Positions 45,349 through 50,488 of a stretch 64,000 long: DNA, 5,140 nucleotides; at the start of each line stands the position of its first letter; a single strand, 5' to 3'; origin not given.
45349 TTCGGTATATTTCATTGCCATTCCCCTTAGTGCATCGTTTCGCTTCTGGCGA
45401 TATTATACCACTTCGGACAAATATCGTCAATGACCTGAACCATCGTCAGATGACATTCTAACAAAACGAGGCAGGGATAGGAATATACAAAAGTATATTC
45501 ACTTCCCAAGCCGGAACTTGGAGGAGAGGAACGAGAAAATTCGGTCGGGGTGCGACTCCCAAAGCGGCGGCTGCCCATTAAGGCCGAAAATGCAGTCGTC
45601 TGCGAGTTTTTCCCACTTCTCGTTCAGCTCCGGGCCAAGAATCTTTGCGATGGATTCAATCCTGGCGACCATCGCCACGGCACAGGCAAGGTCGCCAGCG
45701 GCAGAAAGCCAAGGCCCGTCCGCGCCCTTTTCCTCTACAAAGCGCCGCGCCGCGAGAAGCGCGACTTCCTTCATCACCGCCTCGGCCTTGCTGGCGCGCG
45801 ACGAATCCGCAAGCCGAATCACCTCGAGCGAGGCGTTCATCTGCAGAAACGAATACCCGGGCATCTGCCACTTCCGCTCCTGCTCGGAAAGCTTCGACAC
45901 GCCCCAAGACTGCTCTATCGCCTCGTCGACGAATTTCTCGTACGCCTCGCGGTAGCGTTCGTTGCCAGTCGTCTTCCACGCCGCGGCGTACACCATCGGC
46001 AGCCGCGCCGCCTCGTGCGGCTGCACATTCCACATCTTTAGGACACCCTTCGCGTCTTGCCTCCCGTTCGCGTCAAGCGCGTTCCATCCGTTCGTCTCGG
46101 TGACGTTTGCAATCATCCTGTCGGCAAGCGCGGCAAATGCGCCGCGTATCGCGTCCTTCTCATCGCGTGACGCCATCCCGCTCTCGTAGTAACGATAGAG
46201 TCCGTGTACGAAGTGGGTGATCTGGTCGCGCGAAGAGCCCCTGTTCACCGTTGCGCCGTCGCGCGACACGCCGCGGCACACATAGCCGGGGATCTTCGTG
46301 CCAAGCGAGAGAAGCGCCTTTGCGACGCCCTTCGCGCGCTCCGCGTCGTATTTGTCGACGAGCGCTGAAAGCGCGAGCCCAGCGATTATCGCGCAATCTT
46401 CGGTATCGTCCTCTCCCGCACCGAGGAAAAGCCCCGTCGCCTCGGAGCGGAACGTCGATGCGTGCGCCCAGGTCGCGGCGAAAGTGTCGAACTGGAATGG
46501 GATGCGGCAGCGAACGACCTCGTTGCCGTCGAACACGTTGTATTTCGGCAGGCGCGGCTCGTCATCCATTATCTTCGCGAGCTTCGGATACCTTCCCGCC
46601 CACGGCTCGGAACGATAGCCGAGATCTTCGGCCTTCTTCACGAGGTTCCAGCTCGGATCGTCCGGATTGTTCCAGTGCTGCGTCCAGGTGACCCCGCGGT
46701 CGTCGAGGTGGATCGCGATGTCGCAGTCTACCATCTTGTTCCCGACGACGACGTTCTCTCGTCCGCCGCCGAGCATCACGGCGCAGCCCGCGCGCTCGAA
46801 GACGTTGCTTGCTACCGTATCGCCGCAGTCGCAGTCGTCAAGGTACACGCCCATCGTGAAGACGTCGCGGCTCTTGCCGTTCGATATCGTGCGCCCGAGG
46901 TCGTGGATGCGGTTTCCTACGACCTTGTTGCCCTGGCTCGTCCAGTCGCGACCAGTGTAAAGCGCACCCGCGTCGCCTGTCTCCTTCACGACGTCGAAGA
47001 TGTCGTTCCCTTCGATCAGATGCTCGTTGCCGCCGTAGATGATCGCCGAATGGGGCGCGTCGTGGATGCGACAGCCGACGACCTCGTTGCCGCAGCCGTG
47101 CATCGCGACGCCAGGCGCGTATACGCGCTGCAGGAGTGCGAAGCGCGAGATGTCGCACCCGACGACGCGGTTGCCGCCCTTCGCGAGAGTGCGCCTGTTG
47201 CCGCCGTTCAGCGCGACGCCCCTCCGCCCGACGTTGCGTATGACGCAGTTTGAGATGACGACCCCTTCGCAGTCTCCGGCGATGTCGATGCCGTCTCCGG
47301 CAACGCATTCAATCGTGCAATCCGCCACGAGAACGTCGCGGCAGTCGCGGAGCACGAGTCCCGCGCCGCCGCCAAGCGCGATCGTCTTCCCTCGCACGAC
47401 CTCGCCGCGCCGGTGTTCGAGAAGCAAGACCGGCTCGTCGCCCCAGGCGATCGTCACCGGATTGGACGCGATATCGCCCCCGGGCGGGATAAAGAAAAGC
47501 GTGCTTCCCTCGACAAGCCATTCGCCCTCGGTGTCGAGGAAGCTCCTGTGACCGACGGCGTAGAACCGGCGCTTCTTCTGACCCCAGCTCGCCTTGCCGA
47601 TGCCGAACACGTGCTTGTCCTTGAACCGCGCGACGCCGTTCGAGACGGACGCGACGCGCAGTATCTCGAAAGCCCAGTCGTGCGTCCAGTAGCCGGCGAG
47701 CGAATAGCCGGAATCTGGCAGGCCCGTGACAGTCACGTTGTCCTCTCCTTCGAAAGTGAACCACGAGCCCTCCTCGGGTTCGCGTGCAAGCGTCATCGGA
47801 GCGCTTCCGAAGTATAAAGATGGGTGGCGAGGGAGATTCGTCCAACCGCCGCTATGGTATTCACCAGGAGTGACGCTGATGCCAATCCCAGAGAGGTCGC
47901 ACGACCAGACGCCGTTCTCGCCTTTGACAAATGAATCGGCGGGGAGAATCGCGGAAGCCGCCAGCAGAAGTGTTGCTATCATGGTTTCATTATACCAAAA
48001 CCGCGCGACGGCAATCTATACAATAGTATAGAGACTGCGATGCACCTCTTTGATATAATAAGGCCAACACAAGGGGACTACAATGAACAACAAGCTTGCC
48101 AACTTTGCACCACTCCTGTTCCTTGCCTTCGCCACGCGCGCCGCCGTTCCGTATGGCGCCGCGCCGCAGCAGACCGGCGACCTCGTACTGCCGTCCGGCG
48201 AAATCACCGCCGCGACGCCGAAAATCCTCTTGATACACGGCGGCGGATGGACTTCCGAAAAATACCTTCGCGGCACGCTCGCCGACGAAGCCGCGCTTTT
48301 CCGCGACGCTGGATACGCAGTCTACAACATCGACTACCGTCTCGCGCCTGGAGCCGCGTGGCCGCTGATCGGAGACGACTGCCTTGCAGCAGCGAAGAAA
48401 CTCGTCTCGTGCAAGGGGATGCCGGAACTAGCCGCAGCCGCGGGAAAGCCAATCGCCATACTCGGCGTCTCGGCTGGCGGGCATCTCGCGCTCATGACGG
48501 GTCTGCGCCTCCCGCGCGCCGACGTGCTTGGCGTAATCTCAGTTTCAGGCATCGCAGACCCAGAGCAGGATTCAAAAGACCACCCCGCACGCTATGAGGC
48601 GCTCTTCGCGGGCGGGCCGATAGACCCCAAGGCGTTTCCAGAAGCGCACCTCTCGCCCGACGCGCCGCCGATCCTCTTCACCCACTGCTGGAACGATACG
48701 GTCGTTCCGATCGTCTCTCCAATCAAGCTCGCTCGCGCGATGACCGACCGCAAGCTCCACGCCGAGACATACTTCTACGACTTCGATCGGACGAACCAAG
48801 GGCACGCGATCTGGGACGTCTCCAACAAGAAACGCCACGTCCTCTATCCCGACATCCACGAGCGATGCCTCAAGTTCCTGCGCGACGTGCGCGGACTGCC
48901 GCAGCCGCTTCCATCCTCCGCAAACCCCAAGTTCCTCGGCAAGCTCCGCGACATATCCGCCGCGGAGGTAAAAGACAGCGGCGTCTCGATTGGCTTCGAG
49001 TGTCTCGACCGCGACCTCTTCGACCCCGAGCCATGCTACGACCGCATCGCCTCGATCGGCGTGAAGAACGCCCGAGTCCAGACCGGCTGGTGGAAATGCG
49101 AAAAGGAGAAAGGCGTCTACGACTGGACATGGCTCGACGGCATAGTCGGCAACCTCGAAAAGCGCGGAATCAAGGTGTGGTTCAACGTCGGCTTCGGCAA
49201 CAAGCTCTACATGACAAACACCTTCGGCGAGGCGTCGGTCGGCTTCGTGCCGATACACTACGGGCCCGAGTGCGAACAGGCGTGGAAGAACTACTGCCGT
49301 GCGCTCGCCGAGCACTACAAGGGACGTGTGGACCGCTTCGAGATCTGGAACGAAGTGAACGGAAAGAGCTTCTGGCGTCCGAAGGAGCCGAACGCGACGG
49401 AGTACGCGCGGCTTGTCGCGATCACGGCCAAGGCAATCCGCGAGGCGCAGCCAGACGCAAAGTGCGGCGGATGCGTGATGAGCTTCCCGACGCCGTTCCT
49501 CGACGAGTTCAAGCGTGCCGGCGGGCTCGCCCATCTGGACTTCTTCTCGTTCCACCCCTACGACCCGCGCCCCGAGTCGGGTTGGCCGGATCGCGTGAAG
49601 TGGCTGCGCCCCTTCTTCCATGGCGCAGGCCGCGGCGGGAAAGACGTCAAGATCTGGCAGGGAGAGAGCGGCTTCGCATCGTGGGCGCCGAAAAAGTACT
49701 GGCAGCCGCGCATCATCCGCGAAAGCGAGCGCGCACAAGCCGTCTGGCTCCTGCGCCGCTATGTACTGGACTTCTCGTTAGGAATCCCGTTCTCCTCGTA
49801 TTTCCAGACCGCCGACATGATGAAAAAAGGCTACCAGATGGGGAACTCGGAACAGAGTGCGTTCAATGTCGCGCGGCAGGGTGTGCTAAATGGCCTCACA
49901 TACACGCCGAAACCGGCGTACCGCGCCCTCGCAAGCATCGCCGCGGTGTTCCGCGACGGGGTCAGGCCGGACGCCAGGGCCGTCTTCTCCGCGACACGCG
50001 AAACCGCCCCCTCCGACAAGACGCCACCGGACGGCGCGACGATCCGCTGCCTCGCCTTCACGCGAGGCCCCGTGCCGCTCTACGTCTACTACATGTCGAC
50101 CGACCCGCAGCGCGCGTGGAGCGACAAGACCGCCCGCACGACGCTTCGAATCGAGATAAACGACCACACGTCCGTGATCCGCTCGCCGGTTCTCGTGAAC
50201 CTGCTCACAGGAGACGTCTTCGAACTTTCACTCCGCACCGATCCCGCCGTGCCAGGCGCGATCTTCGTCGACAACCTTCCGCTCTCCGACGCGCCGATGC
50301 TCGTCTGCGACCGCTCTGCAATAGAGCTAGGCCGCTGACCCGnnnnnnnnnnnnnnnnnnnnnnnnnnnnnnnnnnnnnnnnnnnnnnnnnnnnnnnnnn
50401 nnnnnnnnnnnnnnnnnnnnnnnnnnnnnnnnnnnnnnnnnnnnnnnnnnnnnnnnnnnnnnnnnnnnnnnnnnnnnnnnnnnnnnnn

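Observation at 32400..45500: Three giant genes share a ~210-nt promoter / tandem-promoter leader / signal-peptide cassette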

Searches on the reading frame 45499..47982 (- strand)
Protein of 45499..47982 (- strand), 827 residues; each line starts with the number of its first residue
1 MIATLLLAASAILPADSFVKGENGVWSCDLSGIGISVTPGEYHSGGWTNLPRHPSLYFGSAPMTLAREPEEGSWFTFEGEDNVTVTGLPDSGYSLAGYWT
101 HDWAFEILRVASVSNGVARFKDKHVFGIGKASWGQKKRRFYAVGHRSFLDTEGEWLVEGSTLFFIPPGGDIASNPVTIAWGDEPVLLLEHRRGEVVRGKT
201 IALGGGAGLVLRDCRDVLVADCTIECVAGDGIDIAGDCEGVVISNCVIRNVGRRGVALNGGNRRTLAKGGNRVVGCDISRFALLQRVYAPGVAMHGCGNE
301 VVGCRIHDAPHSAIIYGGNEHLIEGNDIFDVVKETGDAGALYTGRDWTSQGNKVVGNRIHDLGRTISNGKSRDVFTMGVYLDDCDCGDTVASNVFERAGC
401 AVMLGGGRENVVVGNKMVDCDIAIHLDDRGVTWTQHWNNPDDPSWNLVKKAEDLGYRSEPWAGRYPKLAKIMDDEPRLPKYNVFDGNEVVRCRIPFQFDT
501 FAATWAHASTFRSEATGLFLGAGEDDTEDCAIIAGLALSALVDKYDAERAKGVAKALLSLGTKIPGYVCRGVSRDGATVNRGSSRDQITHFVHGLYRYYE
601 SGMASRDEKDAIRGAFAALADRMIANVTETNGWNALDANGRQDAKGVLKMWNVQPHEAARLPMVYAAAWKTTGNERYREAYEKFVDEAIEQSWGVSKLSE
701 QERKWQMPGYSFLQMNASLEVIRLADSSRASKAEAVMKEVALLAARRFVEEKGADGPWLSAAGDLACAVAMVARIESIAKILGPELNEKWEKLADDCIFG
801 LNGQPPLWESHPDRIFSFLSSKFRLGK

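Call 15: search_protein_families(library=pfam, proteins=[window:45499-47982:-], max_evalue=0.001)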
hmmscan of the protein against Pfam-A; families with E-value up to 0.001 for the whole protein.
window:45499-47982:- (827 aa): 2 families
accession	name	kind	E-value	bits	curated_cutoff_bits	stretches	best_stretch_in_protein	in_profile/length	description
PF13229.12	Beta_helix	-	7.2e-17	61.9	25.9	2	195-275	58-136/158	Right handed beta helix region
PF05048.19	NosD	-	1.7e-08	34.6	23.6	1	315-427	21-111/212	Periplasmic copper-binding protein (NosD)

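Call 38: search_protein_families(library=ncbifam, proteins=[window:45499-47982:-], max_evalue=0.01)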
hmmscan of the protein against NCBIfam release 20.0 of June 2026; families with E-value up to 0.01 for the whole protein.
window:45499-47982:- (827 aa): 1 family
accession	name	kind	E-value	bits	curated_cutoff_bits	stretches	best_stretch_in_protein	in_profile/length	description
TIGR04247.1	NosD_copper_fam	subfamily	0.00094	17.9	300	0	370-428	213-270/377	nitrous oxide reductase family maturation protein NosD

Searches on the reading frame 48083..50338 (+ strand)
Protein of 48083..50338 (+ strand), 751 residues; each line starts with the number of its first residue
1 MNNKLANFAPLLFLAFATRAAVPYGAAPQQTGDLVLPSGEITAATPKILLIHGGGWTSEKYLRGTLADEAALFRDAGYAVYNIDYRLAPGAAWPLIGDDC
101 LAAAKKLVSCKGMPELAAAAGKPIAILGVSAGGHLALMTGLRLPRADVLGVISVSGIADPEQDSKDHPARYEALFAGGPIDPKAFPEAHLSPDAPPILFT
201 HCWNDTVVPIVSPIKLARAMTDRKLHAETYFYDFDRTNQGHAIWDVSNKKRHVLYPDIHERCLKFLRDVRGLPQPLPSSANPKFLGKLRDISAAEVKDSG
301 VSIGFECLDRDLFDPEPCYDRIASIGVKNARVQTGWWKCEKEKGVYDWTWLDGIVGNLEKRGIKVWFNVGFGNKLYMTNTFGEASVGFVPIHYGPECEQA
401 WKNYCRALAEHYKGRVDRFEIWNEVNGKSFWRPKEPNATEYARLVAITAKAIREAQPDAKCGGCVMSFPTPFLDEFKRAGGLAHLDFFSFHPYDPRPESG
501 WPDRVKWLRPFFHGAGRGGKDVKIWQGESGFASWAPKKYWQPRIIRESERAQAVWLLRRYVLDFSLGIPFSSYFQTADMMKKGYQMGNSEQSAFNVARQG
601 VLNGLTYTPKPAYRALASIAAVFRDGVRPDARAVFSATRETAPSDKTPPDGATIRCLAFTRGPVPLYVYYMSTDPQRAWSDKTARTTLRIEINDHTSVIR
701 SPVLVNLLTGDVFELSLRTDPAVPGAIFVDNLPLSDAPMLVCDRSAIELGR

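Call 15: search_protein_families(library=pfam, proteins=[window:48083-50338:+], max_evalue=0.001)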
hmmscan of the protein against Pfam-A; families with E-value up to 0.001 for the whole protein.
window:48083-50338:+ (751 aa): 8 families
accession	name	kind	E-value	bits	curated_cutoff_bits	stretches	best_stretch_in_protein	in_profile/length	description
PF20434.5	BD-FAE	-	3.3e-19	69.7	26.8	1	33-217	2-212/215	BD-FAE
PF07859.19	Abhydrolase_3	-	2.2e-14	54.2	25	1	49-165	2-118/210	alpha/beta hydrolase fold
PF01229.23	Glyco_hydro_39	-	3e-12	46.6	26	1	341-494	69-227/472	Glycosyl hydrolases family 39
PF12697.13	Abhydrolase_6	-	1.7e-07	32.5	26.3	1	48-212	1-149/217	Alpha/beta hydrolase family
PF00326.27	Peptidase_S9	-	6.6e-06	26.2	22.6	1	98-250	46-196/213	Prolyl oligopeptidase family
PF02449.21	Glyco_hydro_42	-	2.6e-05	24.2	21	1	324-366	21-64/376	Beta-galactosidase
PF12146.15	Hydrolase_4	-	0.00064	19.5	27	0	47-165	6-118/239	Serine aminopeptidase, S33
PF02230.22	Abhydrolase_2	-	0.0009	19.6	23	0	123-171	106-153/217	Phospholipase/Carboxylesterase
